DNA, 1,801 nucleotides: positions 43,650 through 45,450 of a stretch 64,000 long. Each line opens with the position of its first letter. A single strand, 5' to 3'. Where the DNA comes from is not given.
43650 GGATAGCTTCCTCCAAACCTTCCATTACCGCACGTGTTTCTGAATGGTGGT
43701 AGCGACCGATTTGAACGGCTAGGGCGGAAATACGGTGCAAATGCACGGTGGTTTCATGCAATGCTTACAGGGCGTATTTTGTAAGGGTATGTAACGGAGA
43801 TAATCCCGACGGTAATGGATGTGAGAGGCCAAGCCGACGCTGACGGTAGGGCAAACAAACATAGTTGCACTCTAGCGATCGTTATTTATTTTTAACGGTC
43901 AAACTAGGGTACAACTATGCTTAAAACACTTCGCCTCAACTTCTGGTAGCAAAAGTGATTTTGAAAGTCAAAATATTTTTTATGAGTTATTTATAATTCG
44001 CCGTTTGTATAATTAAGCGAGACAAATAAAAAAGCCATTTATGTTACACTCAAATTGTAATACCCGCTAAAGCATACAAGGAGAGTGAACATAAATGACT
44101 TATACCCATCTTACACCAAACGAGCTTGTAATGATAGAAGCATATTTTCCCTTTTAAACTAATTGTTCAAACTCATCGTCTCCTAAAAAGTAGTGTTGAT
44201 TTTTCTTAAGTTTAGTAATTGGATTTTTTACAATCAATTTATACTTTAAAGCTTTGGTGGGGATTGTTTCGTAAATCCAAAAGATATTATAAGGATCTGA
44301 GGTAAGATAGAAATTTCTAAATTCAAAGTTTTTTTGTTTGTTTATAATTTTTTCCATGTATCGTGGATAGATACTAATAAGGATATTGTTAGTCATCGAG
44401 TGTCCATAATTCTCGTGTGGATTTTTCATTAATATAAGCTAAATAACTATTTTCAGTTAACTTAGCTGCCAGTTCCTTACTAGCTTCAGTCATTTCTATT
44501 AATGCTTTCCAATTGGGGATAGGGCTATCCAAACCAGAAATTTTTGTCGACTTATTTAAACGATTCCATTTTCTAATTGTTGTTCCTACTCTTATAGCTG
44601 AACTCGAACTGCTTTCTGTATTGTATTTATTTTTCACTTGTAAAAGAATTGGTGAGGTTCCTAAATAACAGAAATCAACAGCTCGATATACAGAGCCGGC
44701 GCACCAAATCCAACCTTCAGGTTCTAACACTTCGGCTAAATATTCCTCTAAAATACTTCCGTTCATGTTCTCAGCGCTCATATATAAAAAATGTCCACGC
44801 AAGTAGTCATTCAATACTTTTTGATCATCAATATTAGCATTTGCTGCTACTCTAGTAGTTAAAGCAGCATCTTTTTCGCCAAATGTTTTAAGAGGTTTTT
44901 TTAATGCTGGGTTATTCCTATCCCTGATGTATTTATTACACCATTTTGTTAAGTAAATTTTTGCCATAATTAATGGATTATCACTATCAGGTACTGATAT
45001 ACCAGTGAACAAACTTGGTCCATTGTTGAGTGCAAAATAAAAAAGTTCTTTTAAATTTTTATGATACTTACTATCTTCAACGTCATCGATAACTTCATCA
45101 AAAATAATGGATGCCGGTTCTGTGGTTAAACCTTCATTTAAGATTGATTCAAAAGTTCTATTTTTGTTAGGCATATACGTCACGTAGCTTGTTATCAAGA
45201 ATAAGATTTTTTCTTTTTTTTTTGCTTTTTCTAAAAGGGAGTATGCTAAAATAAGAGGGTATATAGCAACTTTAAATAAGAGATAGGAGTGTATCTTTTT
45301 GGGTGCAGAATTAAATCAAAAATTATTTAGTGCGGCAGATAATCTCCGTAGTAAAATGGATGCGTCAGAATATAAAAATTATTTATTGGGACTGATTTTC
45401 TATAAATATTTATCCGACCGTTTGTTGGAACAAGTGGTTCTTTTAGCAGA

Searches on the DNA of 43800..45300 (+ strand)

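Call 12: search_dna_similar(query=window:43800-45300:+, collection=plasmids, mode=near, max_rows=25)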
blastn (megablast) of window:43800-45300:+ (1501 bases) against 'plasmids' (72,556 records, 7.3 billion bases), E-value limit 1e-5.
Records with a match: 459; places in all: 964; records where one place covers at least 80% of the query: 38.
Best place of each record, by identity: >=99% 160; 95-99% 299.
By first word of the organism name: Enterococcus 454; Staphylococcus 3; Lactococcus 1; Klebsiella 1.
By predicted mobility (MOB-suite, as given by PLSDB): conjugative 228; non-mobilizable 189; mobilizable 42.
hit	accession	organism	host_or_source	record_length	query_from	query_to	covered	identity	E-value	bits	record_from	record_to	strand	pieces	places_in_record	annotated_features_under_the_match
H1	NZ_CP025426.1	Enterococcus faecium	WGS,fodder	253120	1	1501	100%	100.0%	0e+0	2772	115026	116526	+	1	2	SinI family restriction endonuclease | hypothetical protein | type I restriction-modification system subunit M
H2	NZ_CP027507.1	Enterococcus faecium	Homo sapiens,not_blood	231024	1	1501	100%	100.0%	0e+0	2772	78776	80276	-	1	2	SinI family restriction endonuclease | hypothetical protein | type I restriction-modification system subunit M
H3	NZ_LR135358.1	Enterococcus faecium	-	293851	1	1501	100%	100.0%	0e+0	2772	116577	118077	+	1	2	SinI family restriction endonuclease | hypothetical protein | type I restriction-modification system subunit M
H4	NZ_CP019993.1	Enterococcus faecium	Homo sapiens,rectal swab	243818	1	1501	100%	100.0%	0e+0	2772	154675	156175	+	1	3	SinI family restriction endonuclease | hypothetical protein | type I restriction-modification system subunit M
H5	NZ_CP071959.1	Enterococcus faecium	Homo sapiens,blood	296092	1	1501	100%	100.0%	0e+0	2772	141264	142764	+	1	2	SinI family restriction endonuclease | hypothetical protein | type I restriction-modification system subunit M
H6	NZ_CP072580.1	Enterococcus faecium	Homo sapiens,blood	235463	1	1501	100%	100.0%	0e+0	2772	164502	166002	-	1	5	SinI family restriction endonuclease | hypothetical protein | type I restriction-modification system subunit M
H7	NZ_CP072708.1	Enterococcus faecium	Homo sapiens,blood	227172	1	1501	100%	100.0%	0e+0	2772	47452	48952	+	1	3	SinI family restriction endonuclease | hypothetical protein | type I restriction-modification system subunit M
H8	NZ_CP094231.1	Enterococcus faecium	Homo sapiens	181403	1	1501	100%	100.0%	0e+0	2772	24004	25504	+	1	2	SinI family restriction endonuclease | hypothetical protein | type I restriction-modification system subunit M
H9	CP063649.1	Enterococcus faecium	Homo sapiens,rectal swab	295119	1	1501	100%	100.0%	0e+0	2772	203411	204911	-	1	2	SinI family restriction endonuclease | type I restriction-modification system subunit M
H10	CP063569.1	Enterococcus faecium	Homo sapiens,rectal swab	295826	1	1501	100%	100.0%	0e+0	2772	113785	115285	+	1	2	SinI family restriction endonuclease | type I restriction-modification system subunit M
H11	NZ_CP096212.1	Enterococcus faecium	Homo sapiens,blood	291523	1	1501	100%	100.0%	0e+0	2772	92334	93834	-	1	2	SinI family restriction endonuclease | hypothetical protein | type I restriction-modification system subunit M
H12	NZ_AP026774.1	Enterococcus faecium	-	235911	1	1501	100%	100.0%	0e+0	2772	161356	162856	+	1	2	SinI family restriction endonuclease | hypothetical protein | type I restriction-modification system subunit M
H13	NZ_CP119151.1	Enterococcus faecium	EQA test strain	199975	1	1501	100%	100.0%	0e+0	2772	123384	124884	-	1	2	SinI family restriction endonuclease | hypothetical protein | type I restriction-modification system subunit M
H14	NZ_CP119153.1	Enterococcus faecium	EQA test strain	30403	1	1501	100%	100.0%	0e+0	2772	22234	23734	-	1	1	SinI family restriction endonuclease | hypothetical protein | type I restriction-modification system subunit M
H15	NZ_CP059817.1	Enterococcus faecium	Homo sapiens,blood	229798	1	1501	100%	100.0%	0e+0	2772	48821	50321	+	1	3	SinI family restriction endonuclease | hypothetical protein | type I restriction-modification system subunit M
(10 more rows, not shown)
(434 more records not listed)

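Call 14: get_annotated_region(hit=H1, flank=12000)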
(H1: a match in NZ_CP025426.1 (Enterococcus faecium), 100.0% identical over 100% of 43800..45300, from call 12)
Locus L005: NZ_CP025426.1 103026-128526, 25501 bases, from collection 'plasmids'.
description: Enterococcus faecium strain SC4 plasmid p1, complete sequence
organism: Enterococcus faecium (NCBI taxid 1352)
taxonomy: Bacteria; Bacillota; Bacilli; Lactobacillales; Enterococcaceae; Enterococcus; Enterococcus faecium
host: -; source: WGS,fodder; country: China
typing (MOB-suite, as given by PLSDB): conjugative; replicon rep_cluster_1763,rep_cluster_893; relaxase MOBP; mating-pair formation MPF_T
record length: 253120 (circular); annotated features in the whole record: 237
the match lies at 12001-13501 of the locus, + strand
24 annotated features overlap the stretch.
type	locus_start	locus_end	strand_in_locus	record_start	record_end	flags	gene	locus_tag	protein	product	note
CDS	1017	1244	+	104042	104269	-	-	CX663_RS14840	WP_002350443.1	UTRA domain-containing protein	GO:0006355 - regulation of DNA-templated transcription [Evidence IEA]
CDS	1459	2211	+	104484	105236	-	-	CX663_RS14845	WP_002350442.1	DeoR/GlpR family DNA-binding transcription regulator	-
CDS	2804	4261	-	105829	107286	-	-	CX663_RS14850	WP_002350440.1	PTS galactitol transporter subunit IIC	-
CDS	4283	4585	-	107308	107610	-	-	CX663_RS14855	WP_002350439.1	PTS fructose transporter subunit IIB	-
CDS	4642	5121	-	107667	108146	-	-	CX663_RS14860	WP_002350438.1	PTS sugar transporter subunit IIA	-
CDS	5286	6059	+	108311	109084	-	-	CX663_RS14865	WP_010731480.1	DeoR/GlpR family DNA-binding transcription regulator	-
CDS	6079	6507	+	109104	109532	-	lacA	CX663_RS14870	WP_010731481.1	galactose-6-phosphate isomerase subunit LacA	-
CDS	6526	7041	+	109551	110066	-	lacB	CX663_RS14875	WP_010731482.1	galactose-6-phosphate isomerase subunit LacB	GO:0019512 - lactose catabolic process via tagatose-6-phosphate [Evidence IEA]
CDS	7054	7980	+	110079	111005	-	lacC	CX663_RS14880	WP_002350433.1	tagatose-6-phosphate kinase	GO:0005990 - lactose catabolic process [Evidence IEA]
CDS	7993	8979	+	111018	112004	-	lacD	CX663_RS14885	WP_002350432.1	tagatose-bisphosphate aldolase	GO:0019512 - lactose catabolic process via tagatose-6-phosphate [Evidence IEA]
CDS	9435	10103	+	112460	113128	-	-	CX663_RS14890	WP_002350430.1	response regulator transcription factor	GO:0000160 - phosphorelay signal transduction system [Evidence IEA]; GO:0006355 - regulation of DNA-templated ...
CDS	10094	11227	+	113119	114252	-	-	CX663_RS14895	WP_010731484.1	HAMP domain-containing sensor histidine kinase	-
CDS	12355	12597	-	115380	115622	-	-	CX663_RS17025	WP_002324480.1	hypothetical protein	-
CDS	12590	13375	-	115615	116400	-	-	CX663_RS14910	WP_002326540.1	SinI family restriction endonuclease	GO:0009307 - DNA restriction-modification system [Evidence IEA]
CDS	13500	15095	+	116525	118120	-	-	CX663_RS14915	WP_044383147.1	type I restriction-modification system subunit M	GO:0006306 - DNA methylation [Evidence IEA]; GO:0009307 - DNA restriction-modification system [Evidence IEA]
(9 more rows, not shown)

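Call 52: search_dna_similar(query=window:43870-44150:+, collection=plasmids, mode=near, max_rows=12, rows=spread)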
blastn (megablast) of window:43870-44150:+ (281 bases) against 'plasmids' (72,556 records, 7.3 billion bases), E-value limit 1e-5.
Records with a match: 443; places in all: 864; records where one place covers at least 80% of the query: 45.
Best place of each record, by identity: >=99% 144; 95-99% 299.
By first word of the organism name: Enterococcus 438; Staphylococcus 3; Lactococcus 1; Klebsiella 1.
By predicted mobility (MOB-suite, as given by PLSDB): conjugative 224; non-mobilizable 184; mobilizable 35.
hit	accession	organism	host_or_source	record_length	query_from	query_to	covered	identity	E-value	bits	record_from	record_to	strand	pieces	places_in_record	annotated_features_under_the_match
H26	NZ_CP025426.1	Enterococcus faecium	WGS,fodder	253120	1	281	100%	100.0%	5e-145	520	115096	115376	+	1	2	none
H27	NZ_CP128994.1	Enterococcus faecium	Food,Cheonggukjang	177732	1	280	100%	100.0%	2e-144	518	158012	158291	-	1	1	none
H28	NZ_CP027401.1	Enterococcus faecium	Homo sapiens,blood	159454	120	280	57%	98.8%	2e-74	285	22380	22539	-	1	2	IS30 family transposase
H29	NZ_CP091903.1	Enterococcus faecalis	Homo sapiens,fecal sample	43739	121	280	57%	98.8%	2e-74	285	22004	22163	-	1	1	IS30 family transposase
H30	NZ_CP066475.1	Enterococcus faecium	Homo sapiens,cell culture,rectal swab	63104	121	280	57%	98.8%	2e-74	285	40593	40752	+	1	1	IS30 family transposase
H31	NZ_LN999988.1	Enterococcus faecium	-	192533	121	280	57%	98.8%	2e-74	285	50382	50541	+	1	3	IS30 family transposase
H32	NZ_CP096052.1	Enterococcus faecium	nursery pig,cell culture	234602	121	280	57%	98.8%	2e-74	285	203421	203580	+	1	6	IS30 family transposase | GNAT family N-acetyltransferase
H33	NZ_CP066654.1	Enterococcus faecium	Homo sapiens,cell culture,rectal swab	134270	121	280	57%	98.8%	2e-74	285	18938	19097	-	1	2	IS30 family transposase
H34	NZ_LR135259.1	Enterococcus faecium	-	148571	123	280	56%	98.8%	7e-74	283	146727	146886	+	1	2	IS30 family transposase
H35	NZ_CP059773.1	Enterococcus faecium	Homo sapiens,blood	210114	127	280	55%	99.4%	1e-72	279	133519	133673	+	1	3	IS30 family transposase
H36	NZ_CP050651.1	Enterococcus faecium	cell culture,Fermented dairy products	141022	129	280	54%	100.0%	3e-73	281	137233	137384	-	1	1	none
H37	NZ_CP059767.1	Enterococcus faecium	Homo sapiens,blood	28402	121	188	24%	97.1%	3e-23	115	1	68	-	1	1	none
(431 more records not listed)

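Call 60: search_dna_similar(query=L001:7700-10460:+, collection=plasmids, mode=near, max_rows=15, rows=spread)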
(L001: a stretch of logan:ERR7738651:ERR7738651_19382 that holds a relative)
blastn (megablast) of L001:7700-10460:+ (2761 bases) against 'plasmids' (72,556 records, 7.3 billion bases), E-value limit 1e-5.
Records with a match: 91; places in all: 101; records where one place covers at least 80% of the query: 0.
Best place of each record, by identity: >=99% 78; 95-99% 13.
By first word of the organism name: Enterococcus 91.
By predicted mobility (MOB-suite, as given by PLSDB): conjugative 62; non-mobilizable 15; mobilizable 14.
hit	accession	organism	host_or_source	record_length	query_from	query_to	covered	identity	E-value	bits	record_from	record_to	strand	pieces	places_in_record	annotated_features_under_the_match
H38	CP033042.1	Enterococcus faecium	mixed culture,Biomedical source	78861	1556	2720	42%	99.2%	0e+0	2117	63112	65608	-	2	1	IS256 family transposase IS1542 | SinI family restriction endonuclease | hypothetical protein (x2)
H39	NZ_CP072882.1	Enterococcus faecium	stream/river surface water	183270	1556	2717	42%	99.2%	0e+0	2097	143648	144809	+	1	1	SinI family restriction endonuclease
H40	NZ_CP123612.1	Enterococcus lactis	cell culture,combination probiotic ...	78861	1556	2714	42%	99.4%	0e+0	2117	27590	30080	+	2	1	IS256-like element IS1542 family transposase | SinI family restriction endonuclease | S8 family serine peptidase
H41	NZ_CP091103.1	Enterococcus faecium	pig,pure culture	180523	1556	2717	42%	99.1%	0e+0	2091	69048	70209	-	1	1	SinI family restriction endonuclease | hypothetical protein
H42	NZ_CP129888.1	Enterococcus lactis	milk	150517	1556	2717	42%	99.1%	0e+0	2091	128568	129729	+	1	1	SinI family restriction endonuclease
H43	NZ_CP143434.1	Enterococcus lactis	single cell,doenjang-meju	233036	1556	2717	42%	99.1%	0e+0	2085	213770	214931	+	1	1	SinI family restriction endonuclease | hypothetical protein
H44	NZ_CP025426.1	Enterococcus faecium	WGS,fodder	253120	1556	2593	38%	99.1%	0e+0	1868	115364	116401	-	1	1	SinI family restriction endonuclease | hypothetical protein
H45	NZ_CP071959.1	Enterococcus faecium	Homo sapiens,blood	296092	1556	2593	38%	99.1%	0e+0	1868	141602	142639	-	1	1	SinI family restriction endonuclease | hypothetical protein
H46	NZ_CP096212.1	Enterococcus faecium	Homo sapiens,blood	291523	1556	2593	38%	99.1%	0e+0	1868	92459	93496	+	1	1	SinI family restriction endonuclease | hypothetical protein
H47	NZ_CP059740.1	Enterococcus faecium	Homo sapiens,blood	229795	1556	2593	38%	99.1%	0e+0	1868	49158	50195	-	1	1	SinI family restriction endonuclease | hypothetical protein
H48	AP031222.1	Enterococcus faecium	-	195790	1556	2593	38%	99.1%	0e+0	1868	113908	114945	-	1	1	hypothetical protein (x2)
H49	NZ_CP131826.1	Enterococcus faecium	Homo sapiens,culture,blood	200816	1556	2593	38%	99.1%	0e+0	1868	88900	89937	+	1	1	SinI family restriction endonuclease | hypothetical protein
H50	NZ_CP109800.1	Enterococcus faecium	pig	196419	1837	2717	32%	99.1%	0e+0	1583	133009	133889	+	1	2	SinI family restriction endonuclease | hypothetical protein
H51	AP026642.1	Enterococcus faecium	Homo sapiens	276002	1721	2340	22%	99.2%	0e+0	1118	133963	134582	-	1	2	hypothetical protein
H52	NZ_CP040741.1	Enterococcus faecium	Homo sapiens,urine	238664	2096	2593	18%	98.6%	0e+0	881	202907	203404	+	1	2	none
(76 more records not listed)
